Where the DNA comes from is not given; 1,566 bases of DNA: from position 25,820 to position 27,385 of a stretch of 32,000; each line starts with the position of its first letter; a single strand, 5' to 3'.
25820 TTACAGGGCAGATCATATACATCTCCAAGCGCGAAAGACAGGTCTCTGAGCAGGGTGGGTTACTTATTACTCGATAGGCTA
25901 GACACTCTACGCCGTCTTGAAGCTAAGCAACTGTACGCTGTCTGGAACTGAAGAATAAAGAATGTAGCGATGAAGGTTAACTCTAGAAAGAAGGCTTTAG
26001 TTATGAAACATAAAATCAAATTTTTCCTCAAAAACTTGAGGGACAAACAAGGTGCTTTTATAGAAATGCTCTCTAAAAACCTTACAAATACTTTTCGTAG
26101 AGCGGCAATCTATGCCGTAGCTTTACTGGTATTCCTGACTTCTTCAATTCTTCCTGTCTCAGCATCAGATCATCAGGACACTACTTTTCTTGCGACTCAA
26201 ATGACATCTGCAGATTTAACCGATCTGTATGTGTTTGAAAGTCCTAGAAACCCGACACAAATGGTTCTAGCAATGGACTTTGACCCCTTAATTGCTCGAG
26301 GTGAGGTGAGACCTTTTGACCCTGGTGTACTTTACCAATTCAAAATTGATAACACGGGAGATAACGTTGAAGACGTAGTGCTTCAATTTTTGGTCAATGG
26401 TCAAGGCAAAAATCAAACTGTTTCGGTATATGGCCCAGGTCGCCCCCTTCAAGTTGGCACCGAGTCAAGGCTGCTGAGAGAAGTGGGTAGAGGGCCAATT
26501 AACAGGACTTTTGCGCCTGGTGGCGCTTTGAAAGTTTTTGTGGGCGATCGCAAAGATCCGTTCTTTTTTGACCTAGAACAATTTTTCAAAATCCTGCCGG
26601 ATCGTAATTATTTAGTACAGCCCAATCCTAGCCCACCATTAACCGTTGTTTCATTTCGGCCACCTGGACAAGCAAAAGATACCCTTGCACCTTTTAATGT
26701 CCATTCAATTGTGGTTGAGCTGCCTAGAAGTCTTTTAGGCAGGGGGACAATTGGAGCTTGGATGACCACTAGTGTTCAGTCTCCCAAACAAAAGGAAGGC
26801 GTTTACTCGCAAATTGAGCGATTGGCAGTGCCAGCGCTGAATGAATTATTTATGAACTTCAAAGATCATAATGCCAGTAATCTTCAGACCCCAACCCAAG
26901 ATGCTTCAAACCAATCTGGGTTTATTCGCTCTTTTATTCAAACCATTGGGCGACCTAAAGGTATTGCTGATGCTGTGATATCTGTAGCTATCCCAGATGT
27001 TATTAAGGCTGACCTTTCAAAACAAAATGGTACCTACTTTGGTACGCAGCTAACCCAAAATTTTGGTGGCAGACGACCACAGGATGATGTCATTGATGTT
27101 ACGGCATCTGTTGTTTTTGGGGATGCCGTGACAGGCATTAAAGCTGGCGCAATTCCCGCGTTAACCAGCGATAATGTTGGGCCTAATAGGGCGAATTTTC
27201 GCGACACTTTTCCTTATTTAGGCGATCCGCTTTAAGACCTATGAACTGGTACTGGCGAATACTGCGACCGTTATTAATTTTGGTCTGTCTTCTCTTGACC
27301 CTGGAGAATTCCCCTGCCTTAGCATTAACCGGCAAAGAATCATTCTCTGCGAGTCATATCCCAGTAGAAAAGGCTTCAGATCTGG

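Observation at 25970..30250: Exported DUF4331 + anchored TPR + His-rich RcnA/NicO-like permease operon: candidate uncharacterised envelope metal-handling system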

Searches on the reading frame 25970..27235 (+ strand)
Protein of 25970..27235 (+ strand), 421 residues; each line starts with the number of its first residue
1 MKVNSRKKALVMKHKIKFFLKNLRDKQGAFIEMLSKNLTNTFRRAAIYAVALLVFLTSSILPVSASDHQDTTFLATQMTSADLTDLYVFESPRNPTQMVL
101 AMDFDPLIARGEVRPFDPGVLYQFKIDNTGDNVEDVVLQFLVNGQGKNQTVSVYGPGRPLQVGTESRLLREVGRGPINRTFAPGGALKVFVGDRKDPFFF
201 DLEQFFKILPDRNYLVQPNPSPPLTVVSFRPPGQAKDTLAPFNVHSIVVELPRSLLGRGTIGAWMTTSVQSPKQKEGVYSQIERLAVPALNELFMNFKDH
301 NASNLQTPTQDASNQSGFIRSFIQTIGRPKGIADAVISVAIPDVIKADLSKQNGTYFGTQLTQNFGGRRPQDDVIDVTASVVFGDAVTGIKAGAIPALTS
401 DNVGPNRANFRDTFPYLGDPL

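Call 3: search_protein_families(library=pfam, proteins=[window:25970-27235:+], max_evalue=0.01)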
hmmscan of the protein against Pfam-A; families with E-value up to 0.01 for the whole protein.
window:25970-27235:+ (421 aa): 1 family
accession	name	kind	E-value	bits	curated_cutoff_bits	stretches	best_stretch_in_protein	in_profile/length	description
PF14224.11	DUF4331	-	2.5e-68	231.7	27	3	147-313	123-286/421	Domain of unknown function (DUF4331)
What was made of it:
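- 25970..27235 (+): Gene 1, an exported DUF4331 protein of 421 aa. Alternative starts lie at 26003 (the 410-aa form in NCBI) and 26066. PF14224 at E 2.5e-68 (call 3).
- On DUF4331 (Pfam PF14224): 231.7 bits against 27 (call 3).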

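Call 4: search_protein_families(library=ncbifam, proteins=[window:25970-27235:+], max_evalue=0.01)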
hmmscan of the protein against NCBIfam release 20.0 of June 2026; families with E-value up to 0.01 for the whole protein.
window:25970-27235:+ (421 aa): 0 families

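Call 15: find_homologous_proteins(query=window:26066-27235:+, max_evalue=0.001)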
Query window:26066-27235:+ (389 aa): 1410 proteins with E <= 0.001 among 8000 candidates; the best 120 are listed.
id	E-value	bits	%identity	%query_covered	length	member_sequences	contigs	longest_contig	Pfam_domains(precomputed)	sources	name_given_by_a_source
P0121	5.2e-256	867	100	100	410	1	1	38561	PF14224.12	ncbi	-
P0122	1.1e-235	800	91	100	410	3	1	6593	PF14224.12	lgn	-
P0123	7.9e-212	721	80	100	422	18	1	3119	PF14224.12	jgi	jgi:Domain of unknown function (DUF4331)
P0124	1.4e-207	707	82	100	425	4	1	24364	PF14224.12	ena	-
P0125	7.2e-192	656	78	97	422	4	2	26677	PF14224.12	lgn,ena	-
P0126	2.6e-190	650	77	97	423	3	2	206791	PF14224.12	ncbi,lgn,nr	ncbi:DUF4331 domain-containing protein [Phormidesmis priestleyi]|nr:DUF4331 domain-containing protei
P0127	4.2e-190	650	77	97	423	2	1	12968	PF14224.12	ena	-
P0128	5.1e-189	646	75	99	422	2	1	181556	PF14224.12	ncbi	ncbi:DUF4331 domain-containing protein [Phormidesmis priestleyi]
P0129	8.6e-189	645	75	100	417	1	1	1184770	PF14224.12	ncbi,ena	-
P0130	3.3e-188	643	76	98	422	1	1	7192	PF14224.12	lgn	-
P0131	2.9e-187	640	76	97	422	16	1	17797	PF14224.12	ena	-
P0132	3.5e-186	637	74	100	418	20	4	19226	PF14224.12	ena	-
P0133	4.0e-186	637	73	100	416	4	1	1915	PF14224.12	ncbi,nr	ncbi:MAG: DUF4331 domain-containing protein [Phormidesmis sp. CAN_BIN44]|nr:DUF4331 domain-containin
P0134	4.3e-184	630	75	98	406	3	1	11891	PF14224.12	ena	-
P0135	7.0e-184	629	72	100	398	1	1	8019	PF14224.12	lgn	-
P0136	3.0e-182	624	74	99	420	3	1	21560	PF14224.12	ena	-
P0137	8.0e-182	622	72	100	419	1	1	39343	PF14224.12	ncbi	-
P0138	9.1e-182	622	74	98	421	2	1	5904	PF14224.12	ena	-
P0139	3.4e-181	620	73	97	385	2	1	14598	PF14224.12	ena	-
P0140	7.5e-181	619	73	98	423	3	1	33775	PF14224.12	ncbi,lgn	-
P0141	1.1e-180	619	73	97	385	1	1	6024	PF14224.12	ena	-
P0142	1.2e-180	619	73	98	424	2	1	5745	PF14224.12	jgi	jgi:hypothetical protein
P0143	1.4e-180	618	73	97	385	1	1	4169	PF14224.12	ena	-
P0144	1.4e-180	618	74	98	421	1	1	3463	PF14224.12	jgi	-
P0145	1.5e-180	618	73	98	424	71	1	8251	PF14224.12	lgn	-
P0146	2.0e-180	618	74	100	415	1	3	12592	PF14224.12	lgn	-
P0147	2.4e-180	618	72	97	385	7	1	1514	PF14224.12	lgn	-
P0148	2.6e-180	618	71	99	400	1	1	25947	PF14224.12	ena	-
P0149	3.0e-180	617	72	98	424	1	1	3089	PF14224.12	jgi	jgi:Domain of unknown function (DUF4331)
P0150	3.6e-180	617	73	98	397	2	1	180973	PF14224.12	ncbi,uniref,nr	ncbi:DUF4331 domain-containing protein [Fortiea sp. LEGE XX443]|uniref:DUF4331 domain-containing pro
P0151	4.1e-180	617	72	98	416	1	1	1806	PF14224.12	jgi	jgi:hypothetical protein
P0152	4.6e-180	617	76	92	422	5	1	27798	PF14224.12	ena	-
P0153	1.0e-179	616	72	97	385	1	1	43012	PF14224.12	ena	-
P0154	1.1e-179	615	73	97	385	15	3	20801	PF14224.12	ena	-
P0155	1.1e-179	615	72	98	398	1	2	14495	PF14224.12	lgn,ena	-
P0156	1.2e-179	615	72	98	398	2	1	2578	PF14224.12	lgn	-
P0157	1.7e-179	615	74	98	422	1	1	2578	PF14224.12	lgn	-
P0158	5.5e-179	613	74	98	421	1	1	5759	PF14224.12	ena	-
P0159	5.9e-179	613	72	97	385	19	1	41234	PF14224.12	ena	-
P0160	7.7e-179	613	74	93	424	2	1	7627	PF14224.12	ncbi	-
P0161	2.6e-178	611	73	98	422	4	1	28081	PF14224.12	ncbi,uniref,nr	ncbi:DUF4331 domain-containing protein [Leptolyngbya sp. FACHB-321]|uniref:DUF4331 domain-containing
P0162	3.1e-178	611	72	97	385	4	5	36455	PF14224.12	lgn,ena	-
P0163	5.0e-178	610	72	97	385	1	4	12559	PF14224.12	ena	-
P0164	5.4e-178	610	73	98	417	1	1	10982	PF14224.12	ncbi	-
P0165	5.8e-178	610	71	98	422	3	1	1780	PF14224.12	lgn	-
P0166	6.7e-178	610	72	98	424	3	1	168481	PF14224.12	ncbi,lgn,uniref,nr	ncbi:DUF4331 domain-containing protein [Nostoc sp. KVJ3]|uniref:DUF4331 domain-containing protein n=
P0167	1.1e-177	609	73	93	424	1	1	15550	PF14224.12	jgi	jgi:Domain of unknown function (DUF4331)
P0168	1.4e-177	609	71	97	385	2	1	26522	PF14224.12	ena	-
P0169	2.1e-177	608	72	98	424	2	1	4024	PF14224.12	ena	-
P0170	2.1e-177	608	72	98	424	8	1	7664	PF14224.12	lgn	-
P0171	3.1e-177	607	71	97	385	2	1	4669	PF14224.12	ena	-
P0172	3.7e-177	607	71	98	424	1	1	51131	PF14224.12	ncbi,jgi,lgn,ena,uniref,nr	ncbi:MAG: DUF4331 domain-containing protein [Cyanomargarita calcarea GSE-NOS-MK-12-04C]|jgi:hypothet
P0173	3.9e-177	607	71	98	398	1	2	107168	PF14224.12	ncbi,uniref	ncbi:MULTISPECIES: DUF4331 domain-containing protein [unclassified Anabaena]|uniref:DUF4331 domain-c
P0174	4.9e-177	607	71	98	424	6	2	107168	PF14224.12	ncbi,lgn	-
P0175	5.2e-177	607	72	98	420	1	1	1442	PF14224.12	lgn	-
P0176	5.9e-177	606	73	93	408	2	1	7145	PF14224.12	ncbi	ncbi:MAG: DUF4331 domain-containing protein [Microcoleaceae cyanobacterium]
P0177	6.3e-177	606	72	98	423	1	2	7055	PF14224.12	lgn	-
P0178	6.3e-177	606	73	98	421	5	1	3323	PF14224.12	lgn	-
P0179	6.5e-177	606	72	97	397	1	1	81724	PF14224.12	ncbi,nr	ncbi:DUF4331 domain-containing protein [Nostoc sp. CHAB 5844]|nr:DUF4331 domain-containing protein [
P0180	7.1e-177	606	72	98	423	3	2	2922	PF14224.12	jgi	jgi:Domain of unknown function (DUF4331)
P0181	1.1e-176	606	72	98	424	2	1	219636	PF14224.12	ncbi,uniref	ncbi:MAG: DUF4331 domain-containing protein [Nostoc sp.]|uniref:DUF4331 domain-containing protein n=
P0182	1.2e-176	605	70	98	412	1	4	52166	PF14224.12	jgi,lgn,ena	jgi:hypothetical protein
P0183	1.2e-176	605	72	98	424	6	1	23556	PF14224.12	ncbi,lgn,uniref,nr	ncbi:hypothetical protein A6770_34730 [Nostoc minutum NIES-26]|uniref:DUF4331 domain-containing prot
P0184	1.3e-176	605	71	97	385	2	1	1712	PF14224.12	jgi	jgi:Domain of unknown function (DUF4331)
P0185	1.8e-176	605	71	97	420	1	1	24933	PF14224.12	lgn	-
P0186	2.4e-176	604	71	98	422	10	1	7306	PF14224.12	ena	-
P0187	3.0e-176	604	71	98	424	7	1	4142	PF14224.12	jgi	-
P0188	4.6e-176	604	71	98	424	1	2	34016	PF14224.12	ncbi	ncbi:DUF4331 domain-containing protein [Nostoc sp.]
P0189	4.7e-176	603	73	93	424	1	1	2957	PF14224.12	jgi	jgi:Domain of unknown function (DUF4331)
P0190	7.0e-176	603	71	99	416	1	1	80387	PF14224.12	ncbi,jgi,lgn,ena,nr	ncbi:MAG: DUF4331 domain-containing protein [Trichormus sp. ATA11-4-KO1]|jgi:hypothetical protein|nr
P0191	7.2e-176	603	72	98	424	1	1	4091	PF14224.12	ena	-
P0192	1.2e-175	602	71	99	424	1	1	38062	PF14224.12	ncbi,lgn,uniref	ncbi:DUF4331 domain-containing protein [Anabaena sp. CCY 0017]|uniref:DUF4331 domain-containing prot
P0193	2.1e-175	601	72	98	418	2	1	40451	PF14224.12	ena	-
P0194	5.3e-175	600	71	100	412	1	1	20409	PF14224.12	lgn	-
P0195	1.0e-174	599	70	98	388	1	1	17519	PF14224.12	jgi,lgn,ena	-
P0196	1.9e-174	598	70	98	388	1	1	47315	PF14224.12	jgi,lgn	-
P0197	1.9e-174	598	71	98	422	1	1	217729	PF14224.12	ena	-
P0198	4.8e-174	597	71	98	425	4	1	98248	PF14224.12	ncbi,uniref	ncbi:DUF4331 domain-containing protein [Nostoc sp.]|uniref:DUF4331 domain-containing protein n=1 Tax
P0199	5.0e-174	597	71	98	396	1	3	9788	PF14224.12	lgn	-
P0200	1.8e-173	595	71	98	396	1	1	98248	PF14224.12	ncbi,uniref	ncbi:DUF4331 domain-containing protein [Nostoc sp.]|uniref:DUF4331 domain-containing protein n=1 Tax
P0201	2.0e-173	595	70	98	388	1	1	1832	PF14224.12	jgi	-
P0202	2.3e-173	595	70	100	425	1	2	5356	PF14224.12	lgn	-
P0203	3.3e-173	594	70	98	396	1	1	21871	PF14224.12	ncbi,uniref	ncbi:DUF4331 domain-containing protein [Nostoc sp.]|uniref:DUF4331 domain-containing protein n=1 Tax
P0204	3.6e-173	594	69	99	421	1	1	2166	PF14224.12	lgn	-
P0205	5.3e-173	593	69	100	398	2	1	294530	PF14224.12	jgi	jgi:hypothetical protein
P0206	1.5e-172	592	70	100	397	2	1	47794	PF14224.12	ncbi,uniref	ncbi:DUF4331 domain-containing protein [Nostoc sp.]|uniref:DUF4331 domain-containing protein n=1 Tax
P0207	1.9e-172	592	71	96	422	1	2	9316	PF14224.12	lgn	-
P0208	2.6e-172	591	69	100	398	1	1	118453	PF14224.12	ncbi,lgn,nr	ncbi:MAG TPA: DUF4331 domain-containing protein [Nodularia sp. (in: cyanobacteria)]|nr:DUF4331 domai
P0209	3.3e-172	591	69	98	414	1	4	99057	PF14224.12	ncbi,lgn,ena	-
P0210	4.0e-172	591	68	98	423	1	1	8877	PF14224.12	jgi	jgi:hypothetical protein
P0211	4.8e-172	590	70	98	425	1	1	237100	PF14224.12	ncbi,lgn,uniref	ncbi:MAG: DUF4331 domain-containing protein [Nostoc sp.]|uniref:DUF4331 domain-containing protein n=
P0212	8.2e-172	590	70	98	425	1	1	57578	PF14224.12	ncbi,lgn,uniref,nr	ncbi:MAG: DUF4331 domain-containing protein [Nostoc sp. NOS(2021)]|uniref:DUF4331 domain-containing 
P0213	8.8e-172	589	69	97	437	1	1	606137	PF14224.12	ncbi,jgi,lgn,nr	ncbi:MAG: DUF4331 domain-containing protein [Scytolyngbya sp. HA4215-MV1]|jgi:hypothetical protein|n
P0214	1.8e-171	588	67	99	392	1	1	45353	PF14224.12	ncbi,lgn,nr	ncbi:MAG: DUF4331 domain-containing protein [Oscillatoriales cyanobacterium RM2_1_1]|nr:DUF4331 doma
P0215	1.9e-171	588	73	93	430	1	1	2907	PF14224.12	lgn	-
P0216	2.1e-171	588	70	98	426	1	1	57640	PF14224.12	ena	-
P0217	2.7e-171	588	70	98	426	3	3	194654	PF14224.12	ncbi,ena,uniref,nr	ncbi:DUF4331 domain-containing protein [uncultured Nostoc sp.]|uniref:DUF4331 domain-containing prot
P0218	3.2e-171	588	70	98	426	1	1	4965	PF14224.12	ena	-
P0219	4.1e-171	587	70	96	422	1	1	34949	PF14224.12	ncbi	-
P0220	4.4e-171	587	69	97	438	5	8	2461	PF14224.12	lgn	-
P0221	4.4e-171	587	70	98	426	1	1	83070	PF14224.12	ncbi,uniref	ncbi:MAG: DUF4331 domain-containing protein [Nostoc sp.]|uniref:DUF4331 domain-containing protein n=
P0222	4.9e-171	587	70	98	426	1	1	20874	PF14224.12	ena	-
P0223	8.1e-171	586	70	98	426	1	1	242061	PF14224.12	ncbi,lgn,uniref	ncbi:MAG: DUF4331 domain-containing protein [Nostoc sp.]|uniref:DUF4331 domain-containing protein n=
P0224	9.4e-171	586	70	98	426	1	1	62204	PF14224.12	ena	-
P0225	9.8e-171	586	70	98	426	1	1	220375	PF14224.12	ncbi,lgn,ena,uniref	ncbi:DUF4331 domain-containing protein [uncultured Nostoc sp.]|uniref:DUF4331 domain-containing prot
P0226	1.0e-170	586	70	98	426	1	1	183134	PF14224.12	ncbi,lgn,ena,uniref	ncbi:DUF4331 domain-containing protein [Nostoc sp.]|uniref:DUF4331 domain-containing protein n=1 Tax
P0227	1.3e-170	586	67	99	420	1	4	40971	PF14224.12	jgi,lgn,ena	jgi:hypothetical protein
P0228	1.3e-170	586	70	98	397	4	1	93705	PF14224.12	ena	-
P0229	1.4e-170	585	70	98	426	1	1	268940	PF14224.12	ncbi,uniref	ncbi:DUF4331 domain-containing protein [Nostoc sp.]|uniref:DUF4331 domain-containing protein n=1 Tax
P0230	1.5e-170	585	70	98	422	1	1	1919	PF14224.12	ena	-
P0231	1.7e-170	585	70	98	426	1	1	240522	PF14224.12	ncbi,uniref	ncbi:DUF4331 domain-containing protein [Nostoc sp.]|uniref:DUF4331 domain-containing protein n=1 Tax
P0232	1.7e-170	585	71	99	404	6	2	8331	PF14224.12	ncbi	-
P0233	2.1e-170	585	70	98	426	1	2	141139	PF14224.12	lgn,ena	-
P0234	2.6e-170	585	73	92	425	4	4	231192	PF14224.12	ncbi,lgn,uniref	ncbi:MAG: DUF4331 domain-containing protein [Nostoc sp.]|uniref:DUF4331 domain-containing protein n=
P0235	3.7e-170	584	71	98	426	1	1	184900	PF14224.12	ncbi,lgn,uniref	ncbi:DUF4331 domain-containing protein [Nostoc sp.]|uniref:DUF4331 domain-containing protein n=1 Tax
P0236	7.6e-170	583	72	97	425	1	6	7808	PF14224.12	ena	-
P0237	1.5e-169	582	69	99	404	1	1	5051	PF14224.12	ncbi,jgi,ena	jgi:hypothetical protein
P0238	2.1e-169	582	70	98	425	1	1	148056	PF14224.12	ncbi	ncbi:DUF4331 domain-containing protein [Nostoc sp.]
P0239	2.8e-169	581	70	98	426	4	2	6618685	PF14224.12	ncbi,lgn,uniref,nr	ncbi:DUF4331 domain-containing protein [Nostoc sp. UHCC 0926]|uniref:DUF4331 domain-containing prote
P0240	4.5e-169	580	70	98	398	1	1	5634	PF14224.12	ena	-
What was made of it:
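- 25970..27235 (+): Identity across cyanobacteria is 70-91% (call 15).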

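Call 16: search_solved_structures(query=window:26066-27235:+, max_evalue=1)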
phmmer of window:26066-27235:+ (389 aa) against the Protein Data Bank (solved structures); distinct sequences matched with E-value up to 1: 0.

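Call 29: predict_structure(alignment_id=A2)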
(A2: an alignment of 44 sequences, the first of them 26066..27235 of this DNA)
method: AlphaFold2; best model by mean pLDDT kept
length: 389 residues; sequences in the alignment: 44
mean_pLDDT: 62.6   pTM: 0.65
mean pLDDT of the five models: 62.6, 60.6, 60.2, 59.9, 58.6
residues with pLDDT >= 90: 55; 70-90: 104; 50-70: 87; < 50: 143
segments of 3 or more residues with pLDDT < 50: 27-52, 167-180, 189-208, 255-278, 322-360, 362-372
pLDDT, mean of each block of 10 residues (from residue 1): 64 78 54 27 31 71 86 56 77 89 94 87 94 90 93 88 56 36 51 44 47 86 88 79 75 49 40 44 63 55 53 71 41 38 33 41 41 61 70
secondary structure, 60 per line:
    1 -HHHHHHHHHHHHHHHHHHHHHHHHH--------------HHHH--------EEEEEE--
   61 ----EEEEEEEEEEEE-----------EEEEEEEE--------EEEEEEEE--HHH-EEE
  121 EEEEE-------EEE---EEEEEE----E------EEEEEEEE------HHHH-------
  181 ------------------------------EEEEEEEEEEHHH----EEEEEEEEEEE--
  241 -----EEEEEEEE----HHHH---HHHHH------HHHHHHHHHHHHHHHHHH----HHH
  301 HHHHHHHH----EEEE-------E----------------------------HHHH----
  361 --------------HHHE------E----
elements in order: H2-26 H41-44 E53-58 E65-76 E88-95 E104-111 E118-125 E133-135 E139-144 E156-163 H170-173 E211-220 E228-238 E246-253 H258-261 H265-269 H276-293 H298-308 E313-316 H353-356

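Call 43: fold_search(model_id=the predicted structure, library=pdb)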
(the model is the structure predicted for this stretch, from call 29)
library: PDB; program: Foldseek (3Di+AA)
matches with E <= 10: 1287; with E <= 0.001: 0
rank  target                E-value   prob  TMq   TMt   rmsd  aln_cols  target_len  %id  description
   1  1amx                  1.2e-02  0.44  0.16  0.33  18.0       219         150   10  COLLAGEN-BINDING DOMAIN FROM A STAPHYLOCOCCUS AUREUS ADHESIN (released 1998-06-24)
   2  7p8t                  1.6e-02  0.08  0.10  0.12  20.5       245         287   12  Crystal Structure of leukotoxin LukE from Staphylococcus aureus at 1.5 Angstrom resolution (released 2022-04-06)
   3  8gz7_B                1.7e-02  0.08  0.10  0.13  22.4       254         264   11  Octahedral supramolecular assembly of the bicomponent gamma-hemolysin octameric pore complexes from Staphylococcus aur (released 2023-03-22)
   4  7p8x_A                2.4e-02  0.06  0.10  0.13  20.6       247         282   10  Crystal Structure of leukotoxin LukE from Staphylococcus aureus in complex with a doubly sulfated CCR2 N-terminal pept (released 2022-04-06)
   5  1d5b_B                2.4e-02  0.06  0.09  0.15  23.7       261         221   11  UNLIGANDED MATURE OXY-COPE CATALYTIC ANTIBODY (released 2000-02-09)
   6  4izl_A                2.6e-02  0.06  0.10  0.12  20.9       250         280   11  Structure Of The N248A Mutant of the PANTON-VALENTINE LEUCOCIDIN S Component from STAPHYLOCOCCUS AUREUS (released 2014-01-29)
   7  4izl_B                2.8e-02  0.04  0.09  0.11  22.1       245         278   12  Structure Of The N248A Mutant of the PANTON-VALENTINE LEUCOCIDIN S Component from STAPHYLOCOCCUS AUREUS (released 2014-01-29)
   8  7lgr                  3.1e-02  0.35  0.15  0.33  18.6       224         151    8  Streptococcus mutans Collagen binding Protein CNM - N2 Domain (released 2022-01-26)
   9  4izl_D                3.1e-02  0.06  0.10  0.13  20.9       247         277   10  Structure Of The N248A Mutant of the PANTON-VALENTINE LEUCOCIDIN S Component from STAPHYLOCOCCUS AUREUS (released 2014-01-29)
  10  5d70_H                3.3e-02  0.06  0.10  0.16  26.4       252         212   13  Crystal structure of MOR03929, a neutralizing anti-human GM-CSF antibody Fab fragment in complex with human GM-CSF (released 2015-10-14)
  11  5mvj_C                3.3e-02  0.05  0.09  0.15  22.9       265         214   10  Structure of DC8E8 Fab at pH 6.5 crystallized in space-group P1 (released 2018-05-02)
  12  4p1y_B                3.3e-02  0.03  0.06  0.08  22.8       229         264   12  Crystal structure of staphylococcal gamma-hemolysin prepore (released 2014-10-01)
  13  4yhd_B                3.5e-02  0.04  0.07  0.09  21.9       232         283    8  Staphylococcal alpha-hemolysin H35A mutant monomer (released 2015-10-21)
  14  6gja_A                3.7e-02  0.21  0.17  0.15  11.0       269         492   13  PURPLE ACID PHYTASE FROM WHEAT ISOFORM B2 - H229A MUTANT (released 2019-11-27)
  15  6u3t_A                3.7e-02  0.06  0.10  0.14  20.9       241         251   12  Structure-based discovery of a novel small-molecule inhibitor of methicillin-resistant S. aureus (released 2020-03-25)
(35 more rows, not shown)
